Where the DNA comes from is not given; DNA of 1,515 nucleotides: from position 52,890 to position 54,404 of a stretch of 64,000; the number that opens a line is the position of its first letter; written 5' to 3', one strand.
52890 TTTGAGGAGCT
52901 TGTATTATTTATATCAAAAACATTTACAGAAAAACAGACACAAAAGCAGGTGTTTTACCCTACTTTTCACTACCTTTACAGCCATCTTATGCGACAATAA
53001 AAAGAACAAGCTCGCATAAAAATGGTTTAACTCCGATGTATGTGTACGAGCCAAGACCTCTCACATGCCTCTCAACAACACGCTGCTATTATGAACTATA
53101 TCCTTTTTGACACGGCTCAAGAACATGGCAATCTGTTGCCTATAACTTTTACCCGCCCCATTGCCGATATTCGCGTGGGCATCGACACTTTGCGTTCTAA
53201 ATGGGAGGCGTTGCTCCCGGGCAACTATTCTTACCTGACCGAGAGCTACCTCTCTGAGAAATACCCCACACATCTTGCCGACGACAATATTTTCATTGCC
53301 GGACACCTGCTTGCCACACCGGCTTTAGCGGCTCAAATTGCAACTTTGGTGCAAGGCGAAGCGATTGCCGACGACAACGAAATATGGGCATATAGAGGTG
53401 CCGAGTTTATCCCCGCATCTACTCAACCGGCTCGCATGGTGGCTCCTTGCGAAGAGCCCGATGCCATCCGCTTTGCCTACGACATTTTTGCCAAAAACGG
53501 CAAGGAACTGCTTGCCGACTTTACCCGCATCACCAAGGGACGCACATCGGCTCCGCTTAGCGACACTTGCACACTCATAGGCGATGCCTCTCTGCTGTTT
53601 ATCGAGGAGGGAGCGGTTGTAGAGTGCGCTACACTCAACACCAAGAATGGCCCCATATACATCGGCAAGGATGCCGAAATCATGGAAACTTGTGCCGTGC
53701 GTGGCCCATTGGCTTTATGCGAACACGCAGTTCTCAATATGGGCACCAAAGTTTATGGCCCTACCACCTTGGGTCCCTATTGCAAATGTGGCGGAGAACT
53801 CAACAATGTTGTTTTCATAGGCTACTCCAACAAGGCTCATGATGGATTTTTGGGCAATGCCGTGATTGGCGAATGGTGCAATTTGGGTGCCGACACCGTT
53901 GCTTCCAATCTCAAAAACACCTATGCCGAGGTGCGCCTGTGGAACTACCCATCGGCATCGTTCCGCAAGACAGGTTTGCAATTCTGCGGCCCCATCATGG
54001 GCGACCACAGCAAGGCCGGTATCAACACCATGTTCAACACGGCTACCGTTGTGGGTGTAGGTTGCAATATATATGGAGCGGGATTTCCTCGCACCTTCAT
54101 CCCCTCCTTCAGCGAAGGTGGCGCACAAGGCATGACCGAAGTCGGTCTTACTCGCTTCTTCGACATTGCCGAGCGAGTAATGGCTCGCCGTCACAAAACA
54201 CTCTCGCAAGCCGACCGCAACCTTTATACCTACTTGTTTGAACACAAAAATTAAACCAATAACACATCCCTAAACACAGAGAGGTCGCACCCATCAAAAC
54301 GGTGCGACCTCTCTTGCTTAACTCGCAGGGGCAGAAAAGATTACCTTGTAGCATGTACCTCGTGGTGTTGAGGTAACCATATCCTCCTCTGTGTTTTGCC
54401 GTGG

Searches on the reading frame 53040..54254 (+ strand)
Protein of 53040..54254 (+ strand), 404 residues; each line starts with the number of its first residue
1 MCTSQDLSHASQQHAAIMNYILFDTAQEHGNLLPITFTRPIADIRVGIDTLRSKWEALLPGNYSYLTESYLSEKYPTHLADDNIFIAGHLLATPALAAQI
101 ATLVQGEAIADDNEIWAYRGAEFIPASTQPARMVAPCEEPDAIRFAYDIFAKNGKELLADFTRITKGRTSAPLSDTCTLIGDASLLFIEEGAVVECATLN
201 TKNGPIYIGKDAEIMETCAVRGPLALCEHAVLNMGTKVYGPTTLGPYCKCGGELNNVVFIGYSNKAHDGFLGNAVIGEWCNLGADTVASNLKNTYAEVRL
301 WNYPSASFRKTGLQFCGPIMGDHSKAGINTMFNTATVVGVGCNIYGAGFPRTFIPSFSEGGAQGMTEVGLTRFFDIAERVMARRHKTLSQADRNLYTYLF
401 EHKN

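Call 102: search_protein_families(library=ncbifam, proteins=[window:53040-54254:+], max_evalue=0.00001)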
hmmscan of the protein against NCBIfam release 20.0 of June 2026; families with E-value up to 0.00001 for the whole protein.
window:53040-54254:+ (404 aa): 3 families
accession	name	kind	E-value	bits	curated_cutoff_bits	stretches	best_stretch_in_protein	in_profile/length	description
TIGR03991.1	alt_bact_glmU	hypoth_equivalog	2.6e-117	392.5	225.3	1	18-400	1-394/394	UDP-N-acetylglucosamine diphosphorylase/glucosamine-1-phosphate N-acetyltransferase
TIGR03992.1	Arch_glmU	subfamily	2.4e-17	62.9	292.1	1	193-345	239-388/393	bifunctional sugar-1-phosphate nucleotidylyltransferase/acetyltransferase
NF041173.1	Sug_nt_acttase_Thmprot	equivalog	5.8e-11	42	600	1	186-345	249-388/405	bifunctional sugar-1-phosphate nucleotidylyltransferase/acetyltransferase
